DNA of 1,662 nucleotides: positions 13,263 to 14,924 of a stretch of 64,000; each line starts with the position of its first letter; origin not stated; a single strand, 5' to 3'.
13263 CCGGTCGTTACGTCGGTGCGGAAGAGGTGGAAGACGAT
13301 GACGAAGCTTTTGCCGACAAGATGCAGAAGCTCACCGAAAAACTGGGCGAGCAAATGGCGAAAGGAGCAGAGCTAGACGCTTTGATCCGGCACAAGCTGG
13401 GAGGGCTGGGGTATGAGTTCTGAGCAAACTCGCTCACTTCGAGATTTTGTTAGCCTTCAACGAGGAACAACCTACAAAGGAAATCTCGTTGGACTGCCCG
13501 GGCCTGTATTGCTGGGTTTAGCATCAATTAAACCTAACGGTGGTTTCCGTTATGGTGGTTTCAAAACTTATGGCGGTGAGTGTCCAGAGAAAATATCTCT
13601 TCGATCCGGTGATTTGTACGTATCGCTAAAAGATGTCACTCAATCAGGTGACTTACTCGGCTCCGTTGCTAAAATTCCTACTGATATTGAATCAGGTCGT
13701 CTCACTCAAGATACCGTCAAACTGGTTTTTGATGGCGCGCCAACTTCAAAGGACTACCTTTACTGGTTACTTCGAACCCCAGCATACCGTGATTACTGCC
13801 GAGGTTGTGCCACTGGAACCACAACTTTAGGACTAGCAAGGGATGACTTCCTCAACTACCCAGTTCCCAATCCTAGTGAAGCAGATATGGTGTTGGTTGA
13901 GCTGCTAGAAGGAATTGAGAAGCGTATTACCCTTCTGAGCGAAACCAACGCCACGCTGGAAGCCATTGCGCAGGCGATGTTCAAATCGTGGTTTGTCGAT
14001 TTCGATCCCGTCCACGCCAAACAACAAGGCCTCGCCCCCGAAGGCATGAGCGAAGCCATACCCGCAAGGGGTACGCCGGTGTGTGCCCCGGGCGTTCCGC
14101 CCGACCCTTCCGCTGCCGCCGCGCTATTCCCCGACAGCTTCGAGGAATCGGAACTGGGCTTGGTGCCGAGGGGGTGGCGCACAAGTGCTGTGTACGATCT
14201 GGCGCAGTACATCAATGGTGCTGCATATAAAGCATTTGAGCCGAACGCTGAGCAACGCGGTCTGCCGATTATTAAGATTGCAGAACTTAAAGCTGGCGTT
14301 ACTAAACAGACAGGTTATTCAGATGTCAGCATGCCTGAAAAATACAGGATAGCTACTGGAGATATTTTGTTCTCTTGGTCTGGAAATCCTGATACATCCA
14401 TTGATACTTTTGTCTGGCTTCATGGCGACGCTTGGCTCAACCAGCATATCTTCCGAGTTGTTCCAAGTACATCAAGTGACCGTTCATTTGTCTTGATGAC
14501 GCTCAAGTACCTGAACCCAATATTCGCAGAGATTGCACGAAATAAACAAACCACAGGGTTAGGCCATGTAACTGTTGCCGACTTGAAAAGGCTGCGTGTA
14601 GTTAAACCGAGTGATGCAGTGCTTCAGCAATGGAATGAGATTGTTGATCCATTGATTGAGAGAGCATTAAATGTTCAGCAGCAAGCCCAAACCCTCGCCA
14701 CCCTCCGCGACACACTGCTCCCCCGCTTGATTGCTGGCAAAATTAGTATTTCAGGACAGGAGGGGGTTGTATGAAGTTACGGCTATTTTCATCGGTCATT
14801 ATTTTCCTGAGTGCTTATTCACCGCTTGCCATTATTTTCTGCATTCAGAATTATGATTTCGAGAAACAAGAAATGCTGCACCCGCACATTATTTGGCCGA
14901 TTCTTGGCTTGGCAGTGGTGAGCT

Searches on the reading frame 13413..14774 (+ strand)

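Call 43: search_protein_families(library=pfam, proteins=[window:13413-14774:+], max_evalue=0.001)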
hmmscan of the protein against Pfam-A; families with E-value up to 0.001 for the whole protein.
window:13413-14774:+ (453 aa): 1 family
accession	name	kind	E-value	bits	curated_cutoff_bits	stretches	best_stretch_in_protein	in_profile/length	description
PF01420.25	Methylase_S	-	2.6e-10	41.2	22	1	252-416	1-154/168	Type I restriction modification DNA specificity domain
